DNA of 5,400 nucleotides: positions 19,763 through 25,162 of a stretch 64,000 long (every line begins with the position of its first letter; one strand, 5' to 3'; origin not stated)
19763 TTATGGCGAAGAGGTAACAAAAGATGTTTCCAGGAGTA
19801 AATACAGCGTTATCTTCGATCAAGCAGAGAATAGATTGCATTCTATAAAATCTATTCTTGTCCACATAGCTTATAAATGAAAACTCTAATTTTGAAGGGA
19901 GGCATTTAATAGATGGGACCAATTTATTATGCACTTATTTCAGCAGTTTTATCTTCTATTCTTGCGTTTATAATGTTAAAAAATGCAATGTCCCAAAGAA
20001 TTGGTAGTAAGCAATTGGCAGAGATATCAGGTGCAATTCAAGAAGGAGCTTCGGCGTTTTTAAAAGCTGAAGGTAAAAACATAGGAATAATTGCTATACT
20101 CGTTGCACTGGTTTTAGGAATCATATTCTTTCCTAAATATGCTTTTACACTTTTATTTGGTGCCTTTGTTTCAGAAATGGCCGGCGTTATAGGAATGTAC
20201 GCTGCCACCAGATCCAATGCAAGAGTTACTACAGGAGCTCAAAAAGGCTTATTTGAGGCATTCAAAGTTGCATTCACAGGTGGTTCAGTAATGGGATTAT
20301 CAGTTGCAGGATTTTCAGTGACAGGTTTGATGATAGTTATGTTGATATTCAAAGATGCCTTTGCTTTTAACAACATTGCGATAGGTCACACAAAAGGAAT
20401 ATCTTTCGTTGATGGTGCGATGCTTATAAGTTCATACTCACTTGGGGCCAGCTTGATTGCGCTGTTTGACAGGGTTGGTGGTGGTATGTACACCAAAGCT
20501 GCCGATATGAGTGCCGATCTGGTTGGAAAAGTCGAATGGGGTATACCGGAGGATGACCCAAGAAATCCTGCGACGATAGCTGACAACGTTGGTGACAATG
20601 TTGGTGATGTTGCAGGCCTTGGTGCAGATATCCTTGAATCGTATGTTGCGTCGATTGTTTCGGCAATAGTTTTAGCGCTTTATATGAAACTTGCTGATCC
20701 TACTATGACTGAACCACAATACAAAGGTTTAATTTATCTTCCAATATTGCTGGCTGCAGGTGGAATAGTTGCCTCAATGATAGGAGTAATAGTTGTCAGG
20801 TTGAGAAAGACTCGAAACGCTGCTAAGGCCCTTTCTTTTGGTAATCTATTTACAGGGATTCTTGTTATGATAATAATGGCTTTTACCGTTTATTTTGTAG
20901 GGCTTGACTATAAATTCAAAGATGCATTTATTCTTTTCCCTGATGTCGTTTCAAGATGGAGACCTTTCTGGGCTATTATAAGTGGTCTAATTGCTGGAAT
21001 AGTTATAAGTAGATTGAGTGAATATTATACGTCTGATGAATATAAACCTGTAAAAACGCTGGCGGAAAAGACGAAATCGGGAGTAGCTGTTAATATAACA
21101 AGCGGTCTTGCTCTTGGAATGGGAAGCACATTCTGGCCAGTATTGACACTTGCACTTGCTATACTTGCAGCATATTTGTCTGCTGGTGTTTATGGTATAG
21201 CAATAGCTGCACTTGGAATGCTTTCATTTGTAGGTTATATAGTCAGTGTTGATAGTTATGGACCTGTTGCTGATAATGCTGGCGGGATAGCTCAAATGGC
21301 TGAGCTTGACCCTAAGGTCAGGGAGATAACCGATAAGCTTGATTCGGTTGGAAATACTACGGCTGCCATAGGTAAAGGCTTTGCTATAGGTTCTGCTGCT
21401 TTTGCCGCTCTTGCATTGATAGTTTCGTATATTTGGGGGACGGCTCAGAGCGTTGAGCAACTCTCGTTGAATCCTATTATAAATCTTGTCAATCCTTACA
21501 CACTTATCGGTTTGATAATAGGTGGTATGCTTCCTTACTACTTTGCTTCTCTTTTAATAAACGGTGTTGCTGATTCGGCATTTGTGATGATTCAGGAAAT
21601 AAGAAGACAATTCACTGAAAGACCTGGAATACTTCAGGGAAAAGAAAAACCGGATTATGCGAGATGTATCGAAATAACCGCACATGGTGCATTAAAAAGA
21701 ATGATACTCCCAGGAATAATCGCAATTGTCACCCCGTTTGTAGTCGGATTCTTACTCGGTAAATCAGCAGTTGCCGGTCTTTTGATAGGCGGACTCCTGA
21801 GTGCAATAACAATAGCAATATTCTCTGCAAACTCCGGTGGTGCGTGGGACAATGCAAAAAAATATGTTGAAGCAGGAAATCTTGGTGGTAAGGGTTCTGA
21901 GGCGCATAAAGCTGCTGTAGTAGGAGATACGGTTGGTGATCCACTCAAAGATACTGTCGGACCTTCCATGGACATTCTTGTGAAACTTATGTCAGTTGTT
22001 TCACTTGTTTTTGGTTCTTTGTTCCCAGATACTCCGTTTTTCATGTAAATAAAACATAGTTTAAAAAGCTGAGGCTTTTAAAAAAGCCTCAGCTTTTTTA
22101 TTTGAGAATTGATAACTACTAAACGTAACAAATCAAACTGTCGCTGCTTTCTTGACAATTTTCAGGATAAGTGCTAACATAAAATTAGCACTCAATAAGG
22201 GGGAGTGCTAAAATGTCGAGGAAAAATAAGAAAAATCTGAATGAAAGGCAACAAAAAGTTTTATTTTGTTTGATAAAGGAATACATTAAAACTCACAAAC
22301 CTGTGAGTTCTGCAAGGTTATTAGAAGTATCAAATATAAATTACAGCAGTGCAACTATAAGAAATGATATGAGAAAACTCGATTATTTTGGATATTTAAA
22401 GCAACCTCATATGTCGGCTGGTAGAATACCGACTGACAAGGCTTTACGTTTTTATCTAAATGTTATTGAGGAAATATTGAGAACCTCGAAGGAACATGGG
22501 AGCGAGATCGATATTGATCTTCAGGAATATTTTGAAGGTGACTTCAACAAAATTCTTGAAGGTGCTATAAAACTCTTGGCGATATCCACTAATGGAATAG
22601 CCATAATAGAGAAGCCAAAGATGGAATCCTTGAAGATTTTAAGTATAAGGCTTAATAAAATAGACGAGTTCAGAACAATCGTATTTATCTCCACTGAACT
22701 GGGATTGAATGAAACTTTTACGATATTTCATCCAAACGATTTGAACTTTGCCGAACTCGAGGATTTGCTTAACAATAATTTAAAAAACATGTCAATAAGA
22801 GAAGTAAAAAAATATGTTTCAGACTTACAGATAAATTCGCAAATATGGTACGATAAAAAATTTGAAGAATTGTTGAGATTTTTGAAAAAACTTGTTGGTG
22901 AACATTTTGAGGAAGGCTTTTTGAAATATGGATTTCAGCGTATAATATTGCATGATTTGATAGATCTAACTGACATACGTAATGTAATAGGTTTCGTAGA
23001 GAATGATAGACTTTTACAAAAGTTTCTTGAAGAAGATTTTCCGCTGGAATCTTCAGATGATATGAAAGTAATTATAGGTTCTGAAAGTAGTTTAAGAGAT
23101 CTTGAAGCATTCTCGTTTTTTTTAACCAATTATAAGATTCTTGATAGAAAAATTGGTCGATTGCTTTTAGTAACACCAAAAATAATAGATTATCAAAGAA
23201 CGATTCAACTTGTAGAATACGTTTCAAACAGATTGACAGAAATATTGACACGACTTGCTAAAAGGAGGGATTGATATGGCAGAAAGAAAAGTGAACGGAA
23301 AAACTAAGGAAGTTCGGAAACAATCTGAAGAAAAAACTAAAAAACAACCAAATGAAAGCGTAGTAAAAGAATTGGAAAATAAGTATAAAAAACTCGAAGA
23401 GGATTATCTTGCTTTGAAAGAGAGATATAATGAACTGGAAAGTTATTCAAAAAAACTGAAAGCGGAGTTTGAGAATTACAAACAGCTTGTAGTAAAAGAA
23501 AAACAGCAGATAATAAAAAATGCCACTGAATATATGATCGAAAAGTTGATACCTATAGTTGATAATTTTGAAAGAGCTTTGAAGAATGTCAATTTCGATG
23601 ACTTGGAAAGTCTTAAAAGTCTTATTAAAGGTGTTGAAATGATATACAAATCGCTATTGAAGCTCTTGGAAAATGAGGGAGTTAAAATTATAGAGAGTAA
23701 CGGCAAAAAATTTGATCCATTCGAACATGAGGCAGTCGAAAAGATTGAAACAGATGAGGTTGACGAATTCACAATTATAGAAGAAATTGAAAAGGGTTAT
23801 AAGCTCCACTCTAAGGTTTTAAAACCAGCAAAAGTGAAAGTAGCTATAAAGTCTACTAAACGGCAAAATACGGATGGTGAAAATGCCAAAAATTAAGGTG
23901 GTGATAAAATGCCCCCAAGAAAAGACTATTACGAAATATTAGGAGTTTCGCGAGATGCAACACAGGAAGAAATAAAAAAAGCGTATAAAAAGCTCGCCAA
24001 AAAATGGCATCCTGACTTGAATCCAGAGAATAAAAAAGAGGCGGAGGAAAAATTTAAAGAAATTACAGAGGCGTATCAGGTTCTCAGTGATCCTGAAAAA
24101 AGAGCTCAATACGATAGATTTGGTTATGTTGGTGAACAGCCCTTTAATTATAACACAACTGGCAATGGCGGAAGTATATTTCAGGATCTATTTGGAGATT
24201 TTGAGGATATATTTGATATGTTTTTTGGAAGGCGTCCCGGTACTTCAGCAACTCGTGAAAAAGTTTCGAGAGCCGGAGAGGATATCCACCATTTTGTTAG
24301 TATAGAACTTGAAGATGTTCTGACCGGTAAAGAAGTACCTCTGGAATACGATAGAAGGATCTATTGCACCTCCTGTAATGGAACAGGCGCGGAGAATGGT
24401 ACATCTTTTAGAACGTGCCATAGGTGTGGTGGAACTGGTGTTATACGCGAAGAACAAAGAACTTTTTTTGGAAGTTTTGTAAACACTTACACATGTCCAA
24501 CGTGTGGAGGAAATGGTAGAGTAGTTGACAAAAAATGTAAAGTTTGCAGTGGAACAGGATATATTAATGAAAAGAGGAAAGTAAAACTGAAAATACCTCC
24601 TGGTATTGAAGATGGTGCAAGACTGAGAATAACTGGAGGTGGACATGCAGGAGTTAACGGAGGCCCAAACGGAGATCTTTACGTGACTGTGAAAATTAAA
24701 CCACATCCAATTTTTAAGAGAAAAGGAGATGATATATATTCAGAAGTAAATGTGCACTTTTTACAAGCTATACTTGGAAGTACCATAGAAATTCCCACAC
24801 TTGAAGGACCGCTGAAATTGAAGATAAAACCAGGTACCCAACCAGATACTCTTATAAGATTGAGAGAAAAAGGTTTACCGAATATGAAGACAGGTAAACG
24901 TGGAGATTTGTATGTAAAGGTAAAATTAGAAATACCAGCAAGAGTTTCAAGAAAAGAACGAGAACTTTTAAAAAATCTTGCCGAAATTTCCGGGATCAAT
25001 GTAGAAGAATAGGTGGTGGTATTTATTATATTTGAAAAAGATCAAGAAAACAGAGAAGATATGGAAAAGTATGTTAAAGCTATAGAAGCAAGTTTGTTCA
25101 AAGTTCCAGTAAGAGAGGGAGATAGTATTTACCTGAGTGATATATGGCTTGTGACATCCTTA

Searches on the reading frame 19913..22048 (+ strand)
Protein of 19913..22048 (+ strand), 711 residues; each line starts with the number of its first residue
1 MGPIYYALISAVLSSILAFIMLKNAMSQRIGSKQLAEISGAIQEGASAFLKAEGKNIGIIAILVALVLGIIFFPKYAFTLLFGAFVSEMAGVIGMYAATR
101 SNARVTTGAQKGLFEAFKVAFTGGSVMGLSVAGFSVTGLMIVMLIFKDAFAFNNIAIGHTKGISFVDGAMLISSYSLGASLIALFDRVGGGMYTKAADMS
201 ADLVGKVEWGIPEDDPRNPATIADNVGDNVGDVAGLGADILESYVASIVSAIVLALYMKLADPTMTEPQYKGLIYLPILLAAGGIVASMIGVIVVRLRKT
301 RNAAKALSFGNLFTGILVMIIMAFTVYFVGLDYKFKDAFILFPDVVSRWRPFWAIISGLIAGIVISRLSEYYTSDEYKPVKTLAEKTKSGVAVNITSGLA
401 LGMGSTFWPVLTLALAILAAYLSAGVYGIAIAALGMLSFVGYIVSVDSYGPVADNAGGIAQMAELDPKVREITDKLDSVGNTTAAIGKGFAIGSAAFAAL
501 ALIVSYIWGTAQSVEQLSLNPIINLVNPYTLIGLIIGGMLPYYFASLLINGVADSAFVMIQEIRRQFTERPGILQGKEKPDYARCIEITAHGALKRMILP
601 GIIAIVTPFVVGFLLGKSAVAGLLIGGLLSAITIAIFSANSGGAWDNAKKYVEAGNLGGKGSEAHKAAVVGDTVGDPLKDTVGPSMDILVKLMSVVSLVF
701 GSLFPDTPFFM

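Call 71: search_protein_families(library=pfam, proteins=[window:19913-22048:+], max_evalue=1e-8)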
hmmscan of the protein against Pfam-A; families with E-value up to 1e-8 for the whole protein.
window:19913-22048:+ (711 aa): 1 family
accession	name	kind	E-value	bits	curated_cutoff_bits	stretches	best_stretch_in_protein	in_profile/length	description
PF03030.21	H_PPase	-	1.5e-247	823.8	29.7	1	13-700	2-645/645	Inorganic H+ pyrophosphatase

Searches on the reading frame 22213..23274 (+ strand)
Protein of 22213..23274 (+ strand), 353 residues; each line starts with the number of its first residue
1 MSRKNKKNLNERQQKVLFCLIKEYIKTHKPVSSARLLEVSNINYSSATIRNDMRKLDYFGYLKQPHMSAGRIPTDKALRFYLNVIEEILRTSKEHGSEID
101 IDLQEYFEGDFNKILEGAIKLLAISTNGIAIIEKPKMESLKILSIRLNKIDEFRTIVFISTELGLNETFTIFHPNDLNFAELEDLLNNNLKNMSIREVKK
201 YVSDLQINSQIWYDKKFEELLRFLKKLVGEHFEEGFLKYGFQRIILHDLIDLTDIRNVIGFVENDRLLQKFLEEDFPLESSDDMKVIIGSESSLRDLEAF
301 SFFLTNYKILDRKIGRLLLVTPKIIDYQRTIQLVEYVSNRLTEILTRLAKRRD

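Call 72: search_protein_families(library=pfam, proteins=[window:22213-23274:+], max_evalue=0.000001)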
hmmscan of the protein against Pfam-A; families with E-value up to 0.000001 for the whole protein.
window:22213-23274:+ (353 aa): 1 family
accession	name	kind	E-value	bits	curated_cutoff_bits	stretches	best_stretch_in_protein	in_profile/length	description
PF01628.27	HrcA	-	1.7e-26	93.9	22.2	1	113-331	2-215/215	HrcA protein C terminal domain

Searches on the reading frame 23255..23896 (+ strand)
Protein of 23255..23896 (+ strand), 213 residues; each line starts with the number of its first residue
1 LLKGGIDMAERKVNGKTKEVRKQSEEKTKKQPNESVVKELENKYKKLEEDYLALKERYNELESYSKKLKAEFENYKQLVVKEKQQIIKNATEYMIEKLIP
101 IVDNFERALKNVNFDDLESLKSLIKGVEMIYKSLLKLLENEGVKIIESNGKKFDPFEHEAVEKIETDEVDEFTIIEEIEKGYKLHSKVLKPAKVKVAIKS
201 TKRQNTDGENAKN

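Call 72: search_protein_families(library=pfam, proteins=[window:23255-23896:+], max_evalue=0.000001)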
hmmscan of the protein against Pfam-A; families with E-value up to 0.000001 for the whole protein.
window:23255-23896:+ (213 aa): 1 family
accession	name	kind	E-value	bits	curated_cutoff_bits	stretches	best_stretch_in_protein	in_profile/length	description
PF01025.24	GrpE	-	3.8e-44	150.7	25.8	1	34-197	3-164/165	GrpE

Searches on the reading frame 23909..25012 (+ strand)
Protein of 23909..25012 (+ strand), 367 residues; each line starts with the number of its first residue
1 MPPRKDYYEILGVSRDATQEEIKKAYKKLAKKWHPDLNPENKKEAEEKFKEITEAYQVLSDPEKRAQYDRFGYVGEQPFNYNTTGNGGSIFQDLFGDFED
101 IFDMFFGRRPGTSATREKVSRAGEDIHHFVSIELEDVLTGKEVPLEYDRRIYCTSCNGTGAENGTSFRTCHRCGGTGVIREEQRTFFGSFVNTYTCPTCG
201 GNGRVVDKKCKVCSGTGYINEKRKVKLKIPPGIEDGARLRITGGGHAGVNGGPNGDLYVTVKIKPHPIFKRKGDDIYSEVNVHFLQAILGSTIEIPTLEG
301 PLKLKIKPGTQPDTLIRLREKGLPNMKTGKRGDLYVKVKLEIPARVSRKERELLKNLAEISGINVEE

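Call 72: search_protein_families(library=pfam, proteins=[window:23909-25012:+], max_evalue=0.000001)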
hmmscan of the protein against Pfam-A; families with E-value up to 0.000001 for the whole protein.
window:23909-25012:+ (367 aa): 3 families
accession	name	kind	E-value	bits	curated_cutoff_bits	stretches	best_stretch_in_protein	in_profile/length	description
PF01556.23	DnaJ_C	-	5.1e-50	169.9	26.6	1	127-343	2-152/152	DnaJ C terminal domain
PF00226.36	DnaJ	-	1.2e-30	105.8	27.8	1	6-69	1-63/63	DnaJ domain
PF00684.25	DnaJ_CXXCXGXG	-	6.1e-16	58.9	32.7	1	153-217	1-65/65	DnaJ central domain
